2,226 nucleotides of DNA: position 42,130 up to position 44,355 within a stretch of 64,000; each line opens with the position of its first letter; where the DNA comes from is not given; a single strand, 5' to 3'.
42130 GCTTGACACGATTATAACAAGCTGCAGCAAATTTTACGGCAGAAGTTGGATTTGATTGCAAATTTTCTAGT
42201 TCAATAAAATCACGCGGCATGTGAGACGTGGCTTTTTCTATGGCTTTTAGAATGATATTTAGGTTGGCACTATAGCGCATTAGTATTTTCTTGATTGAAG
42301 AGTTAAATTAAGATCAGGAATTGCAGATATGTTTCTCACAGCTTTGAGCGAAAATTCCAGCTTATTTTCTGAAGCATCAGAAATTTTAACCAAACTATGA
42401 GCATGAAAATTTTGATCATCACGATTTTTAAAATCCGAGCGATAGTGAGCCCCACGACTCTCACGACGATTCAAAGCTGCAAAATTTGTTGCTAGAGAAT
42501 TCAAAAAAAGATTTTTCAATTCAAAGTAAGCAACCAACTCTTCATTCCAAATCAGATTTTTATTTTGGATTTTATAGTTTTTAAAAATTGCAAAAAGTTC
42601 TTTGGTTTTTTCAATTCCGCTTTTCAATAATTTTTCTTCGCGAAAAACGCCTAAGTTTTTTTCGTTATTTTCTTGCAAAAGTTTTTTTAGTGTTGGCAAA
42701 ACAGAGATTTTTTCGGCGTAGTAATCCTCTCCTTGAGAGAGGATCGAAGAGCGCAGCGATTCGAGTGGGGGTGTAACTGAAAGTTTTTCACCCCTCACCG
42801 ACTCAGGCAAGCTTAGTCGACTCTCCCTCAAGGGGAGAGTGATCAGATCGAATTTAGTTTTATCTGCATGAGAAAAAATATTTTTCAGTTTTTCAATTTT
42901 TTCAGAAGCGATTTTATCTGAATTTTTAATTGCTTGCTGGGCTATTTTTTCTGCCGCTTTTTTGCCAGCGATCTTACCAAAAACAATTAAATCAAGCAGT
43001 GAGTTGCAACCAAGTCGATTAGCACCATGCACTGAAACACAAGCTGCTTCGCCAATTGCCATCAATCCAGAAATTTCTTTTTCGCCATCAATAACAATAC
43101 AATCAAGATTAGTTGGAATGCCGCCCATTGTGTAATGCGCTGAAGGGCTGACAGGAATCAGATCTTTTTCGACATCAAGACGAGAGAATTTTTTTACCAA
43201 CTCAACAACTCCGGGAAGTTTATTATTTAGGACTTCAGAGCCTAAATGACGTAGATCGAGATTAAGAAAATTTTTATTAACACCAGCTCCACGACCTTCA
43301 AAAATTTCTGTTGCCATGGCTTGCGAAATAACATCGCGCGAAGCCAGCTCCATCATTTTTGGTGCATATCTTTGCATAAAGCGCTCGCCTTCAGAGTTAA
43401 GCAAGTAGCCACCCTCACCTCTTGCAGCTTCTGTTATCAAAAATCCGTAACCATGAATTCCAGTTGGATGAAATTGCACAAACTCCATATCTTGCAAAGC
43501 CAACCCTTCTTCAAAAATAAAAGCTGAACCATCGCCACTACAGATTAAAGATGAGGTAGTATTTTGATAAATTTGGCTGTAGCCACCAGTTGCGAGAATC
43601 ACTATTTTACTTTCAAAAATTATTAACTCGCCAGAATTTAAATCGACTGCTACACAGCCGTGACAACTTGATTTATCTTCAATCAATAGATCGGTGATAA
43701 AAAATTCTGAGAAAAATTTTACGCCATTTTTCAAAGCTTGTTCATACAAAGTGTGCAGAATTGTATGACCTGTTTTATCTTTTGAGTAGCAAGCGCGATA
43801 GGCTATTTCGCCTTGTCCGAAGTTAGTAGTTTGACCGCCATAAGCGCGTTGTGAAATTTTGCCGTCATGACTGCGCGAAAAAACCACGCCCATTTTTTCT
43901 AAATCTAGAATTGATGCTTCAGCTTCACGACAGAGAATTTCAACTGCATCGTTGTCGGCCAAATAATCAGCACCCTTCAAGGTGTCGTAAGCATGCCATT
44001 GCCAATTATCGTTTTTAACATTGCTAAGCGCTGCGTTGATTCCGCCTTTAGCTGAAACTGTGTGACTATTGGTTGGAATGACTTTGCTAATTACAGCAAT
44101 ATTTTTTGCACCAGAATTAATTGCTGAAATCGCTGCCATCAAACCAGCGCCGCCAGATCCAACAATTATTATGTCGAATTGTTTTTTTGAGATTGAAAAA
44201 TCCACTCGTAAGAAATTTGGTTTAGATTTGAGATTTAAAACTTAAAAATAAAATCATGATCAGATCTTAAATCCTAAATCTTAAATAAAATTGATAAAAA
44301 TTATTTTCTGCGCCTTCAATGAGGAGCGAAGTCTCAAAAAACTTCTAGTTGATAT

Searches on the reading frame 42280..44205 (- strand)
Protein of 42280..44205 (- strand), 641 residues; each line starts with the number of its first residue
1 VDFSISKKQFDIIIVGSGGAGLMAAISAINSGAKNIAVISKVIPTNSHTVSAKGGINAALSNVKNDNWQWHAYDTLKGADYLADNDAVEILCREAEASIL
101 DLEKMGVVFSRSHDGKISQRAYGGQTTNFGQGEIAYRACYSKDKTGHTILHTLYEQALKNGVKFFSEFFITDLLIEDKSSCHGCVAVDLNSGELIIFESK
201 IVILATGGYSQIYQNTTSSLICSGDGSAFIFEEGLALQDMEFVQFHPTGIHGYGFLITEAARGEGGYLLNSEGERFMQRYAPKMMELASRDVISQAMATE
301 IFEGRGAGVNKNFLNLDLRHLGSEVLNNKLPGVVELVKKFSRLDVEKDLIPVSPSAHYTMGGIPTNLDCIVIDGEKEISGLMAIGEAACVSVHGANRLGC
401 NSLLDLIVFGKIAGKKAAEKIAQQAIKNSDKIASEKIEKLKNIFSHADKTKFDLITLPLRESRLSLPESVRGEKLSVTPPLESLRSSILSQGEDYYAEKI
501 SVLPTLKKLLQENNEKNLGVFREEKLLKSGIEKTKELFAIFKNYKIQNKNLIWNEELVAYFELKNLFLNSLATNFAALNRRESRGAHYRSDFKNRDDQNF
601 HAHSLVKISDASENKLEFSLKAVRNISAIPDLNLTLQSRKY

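Call 26: search_protein_families(library=ncbifam, max_evalue=10, proteins=[window:42280-44205:-])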
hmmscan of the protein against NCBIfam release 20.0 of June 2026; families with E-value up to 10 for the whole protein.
window:42280-44205:- (641 aa): 78 families (the best 25 are shown)
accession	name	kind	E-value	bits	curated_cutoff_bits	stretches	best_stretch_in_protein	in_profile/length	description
TIGR01816.1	sdhA_forward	equivalog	6.3e-215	714.7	727.35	2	9-460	2-456/584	succinate dehydrogenase flavoprotein subunit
TIGR01812.1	sdhA_frdA_Gneg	subfamily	7.9e-209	694.8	567.3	2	11-447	1-429/568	succinate dehydrogenase or fumarate reductase, flavoprotein subunit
NF004724.0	PRK06069.1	subfamily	5.9e-179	595.9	826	2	9-439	5-433/577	succinate dehydrogenase/fumarate reductase flavoprotein subunit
NF004613.0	PRK05945.1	equivalog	6.5e-167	556.6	824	2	8-451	2-445/575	succinate dehydrogenase/fumarate reductase flavoprotein subunit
NF042982.1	MFR_Fp_SdhA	equivalog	1.7e-146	489.2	1100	2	10-448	48-479/612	8-methylmenaquinol:fumarate reductase flavoprotein subunit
NF006686.0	PRK09231.1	equivalog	4.5e-142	474.6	854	2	8-438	4-432/598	fumarate reductase (quinol) flavoprotein subunit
NF005037.0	PRK06452.1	equivalog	9.2e-138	460.3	862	2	7-440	3-425/566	succinate dehydrogenase flavoprotein subunit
TIGR01176.1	fum_red_Fp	equivalog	1.3e-137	459.9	932.7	2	9-435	3-427/580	fumarate reductase (quinol) flavoprotein subunit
NF004900.0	PRK06263.1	equivalog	4.7e-132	441.3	718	2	9-448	7-432/546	fumarate reductase (CoM/CoB) subunit TfrA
NF006383.0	PRK08626.1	equivalog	5.8e-120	401.5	663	2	9-444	5-452/657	fumarate reductase flavoprotein subunit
NF005866.0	PRK07803.1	equivalog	8.2e-110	367.8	819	3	4-285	3-292/631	fumarate reductase/succinate dehydrogenase flavoprotein subunit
TIGR00551.1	nadB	equivalog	2.4e-100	336.6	452.75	2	9-439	2-403/489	L-aspartate oxidase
NF005636.0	PRK07395.1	subfamily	6.3e-98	328.4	723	2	6-442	9-427/560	L-aspartate oxidase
NF006392.0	PRK08641.1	equivalog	3.3e-97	326.5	855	2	9-440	3-428/593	succinate dehydrogenase flavoprotein subunit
NF005867.0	PRK07804.1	equivalog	9.8e-96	321.1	639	2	8-439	17-435/548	L-aspartate oxidase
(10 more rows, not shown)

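Call 27: search_protein_families(library=pfam, max_evalue=1, proteins=[window:42280-44205:-])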
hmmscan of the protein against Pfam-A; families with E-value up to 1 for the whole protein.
window:42280-44205:- (641 aa): 9 families
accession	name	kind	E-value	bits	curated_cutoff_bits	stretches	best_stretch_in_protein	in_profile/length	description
PF00890.30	FAD_binding_2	-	7.1e-104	348.7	20.4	1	11-403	1-414/414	FAD binding domain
PF02910.25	Succ_DH_flav_C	-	2.8e-31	108.6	20.8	1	509-625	3-118/130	Fumarate reductase flavoprotein C-term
PF03486.20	HI0933_like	-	1.6e-08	34.7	50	2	11-67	2-58/244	HI0933-like protein Rossmann domain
PF01266.30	DAO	-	1.9e-07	31.4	27.9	1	11-213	1-209/353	FAD dependent oxidoreductase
PF01946.23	Thi4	-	0.0076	15.9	26.2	0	9-40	17-48/235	Thi4 family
PF07992.20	Pyr_redox_2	-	0.0098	15.8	26.1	1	10-46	1-38/291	Pyridine nucleotide-disulphide oxidoreductase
PF12831.13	FAD_oxidored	-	0.01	15.6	27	1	11-34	1-24/416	FAD dependent oxidoreductase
PF01134.28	GIDA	-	0.054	13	22.1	0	11-36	1-26/391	Glucose inhibited division protein A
PF13738.12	Pyr_redox_3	-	0.14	11.8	30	1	13-47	1-35/305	Pyridine nucleotide-disulphide oxidoreductase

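Call 51: search_solved_structures(query=window:42280-44202:-, max_evalue=1e-50, show_alignments=1)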
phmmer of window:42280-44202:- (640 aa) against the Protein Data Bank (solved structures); distinct sequences matched with E-value up to 1e-50: 31.
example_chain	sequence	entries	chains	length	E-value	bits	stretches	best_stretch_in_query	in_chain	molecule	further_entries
8b6g_CA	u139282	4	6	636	7.7e-162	543.3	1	5-422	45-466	Succinate dehydrogenase [ubiquinone] flavoprotein subunit, mitochondrial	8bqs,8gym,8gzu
9lig_A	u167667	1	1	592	2.8e-160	538.1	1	4-420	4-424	Succinate dehydrogenase [ubiquinone] flavoprotein subunit, mitochondrial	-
9kps_A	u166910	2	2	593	2.8e-160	538.1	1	4-420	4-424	Succinate dehydrogenase [ubiquinone] flavoprotein subunit, mitochondrial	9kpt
9kq3_A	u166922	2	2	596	2.8e-160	538.1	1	4-420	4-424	Succinate dehydrogenase [ubiquinone] flavoprotein subunit, mitochondrial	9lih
9qdl_A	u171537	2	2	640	3.8e-160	537.7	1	4-420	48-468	Succinate dehydrogenase [ubiquinone] flavoprotein subunit, mitochondrial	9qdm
4ysx_A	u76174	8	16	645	2.8e-158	531.5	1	6-419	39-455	Succinate dehydrogenase flavoprotein | Succinate dehydrogenase [ubiquinone] flavoprotein subunit, mitochondrial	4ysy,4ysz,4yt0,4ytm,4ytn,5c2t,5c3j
9fq7_2M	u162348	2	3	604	4.6e-158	530.8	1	6-420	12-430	Succinate dehydrogenase [ubiquinone] flavoprotein subunit, mitochondrial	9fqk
9fzl_2M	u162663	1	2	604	4.8e-158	530.7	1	6-420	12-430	Succinate dehydrogenase [ubiquinone] flavoprotein subunit, mitochondrial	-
3vr8_A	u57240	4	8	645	6.3e-157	527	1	6-419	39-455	Flavoprotein subunit of complex II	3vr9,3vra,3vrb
6lum_A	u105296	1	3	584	9.2e-157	526.5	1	5-419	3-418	Succinate dehydrogenase subunit A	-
1zoy_A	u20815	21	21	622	9.7e-156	523.1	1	5-470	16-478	FAD-binding protein | Succinate dehydrogenase [ubiquinone] flavoprotein subunit, mitochondrial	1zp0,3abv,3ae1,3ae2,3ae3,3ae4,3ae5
4ytp_A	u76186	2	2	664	1.3e-155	522.7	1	5-470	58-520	Succinate dehydrogenase [ubiquinone] flavoprotein subunit, mitochondrial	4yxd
1nek_A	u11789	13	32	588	2.4e-155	521.8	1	6-428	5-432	Succinate dehydrogenase flavoprotein subunit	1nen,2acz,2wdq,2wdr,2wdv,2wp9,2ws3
8dye_A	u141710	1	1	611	2e-154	518.8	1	5-470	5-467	Succinate dehydrogenase [ubiquinone] flavoprotein subunit, mitochondrial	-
6vax_A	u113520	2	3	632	2.3e-154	518.6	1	5-470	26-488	Succinate dehydrogenase [ubiquinone] flavoprotein subunit, mitochondrial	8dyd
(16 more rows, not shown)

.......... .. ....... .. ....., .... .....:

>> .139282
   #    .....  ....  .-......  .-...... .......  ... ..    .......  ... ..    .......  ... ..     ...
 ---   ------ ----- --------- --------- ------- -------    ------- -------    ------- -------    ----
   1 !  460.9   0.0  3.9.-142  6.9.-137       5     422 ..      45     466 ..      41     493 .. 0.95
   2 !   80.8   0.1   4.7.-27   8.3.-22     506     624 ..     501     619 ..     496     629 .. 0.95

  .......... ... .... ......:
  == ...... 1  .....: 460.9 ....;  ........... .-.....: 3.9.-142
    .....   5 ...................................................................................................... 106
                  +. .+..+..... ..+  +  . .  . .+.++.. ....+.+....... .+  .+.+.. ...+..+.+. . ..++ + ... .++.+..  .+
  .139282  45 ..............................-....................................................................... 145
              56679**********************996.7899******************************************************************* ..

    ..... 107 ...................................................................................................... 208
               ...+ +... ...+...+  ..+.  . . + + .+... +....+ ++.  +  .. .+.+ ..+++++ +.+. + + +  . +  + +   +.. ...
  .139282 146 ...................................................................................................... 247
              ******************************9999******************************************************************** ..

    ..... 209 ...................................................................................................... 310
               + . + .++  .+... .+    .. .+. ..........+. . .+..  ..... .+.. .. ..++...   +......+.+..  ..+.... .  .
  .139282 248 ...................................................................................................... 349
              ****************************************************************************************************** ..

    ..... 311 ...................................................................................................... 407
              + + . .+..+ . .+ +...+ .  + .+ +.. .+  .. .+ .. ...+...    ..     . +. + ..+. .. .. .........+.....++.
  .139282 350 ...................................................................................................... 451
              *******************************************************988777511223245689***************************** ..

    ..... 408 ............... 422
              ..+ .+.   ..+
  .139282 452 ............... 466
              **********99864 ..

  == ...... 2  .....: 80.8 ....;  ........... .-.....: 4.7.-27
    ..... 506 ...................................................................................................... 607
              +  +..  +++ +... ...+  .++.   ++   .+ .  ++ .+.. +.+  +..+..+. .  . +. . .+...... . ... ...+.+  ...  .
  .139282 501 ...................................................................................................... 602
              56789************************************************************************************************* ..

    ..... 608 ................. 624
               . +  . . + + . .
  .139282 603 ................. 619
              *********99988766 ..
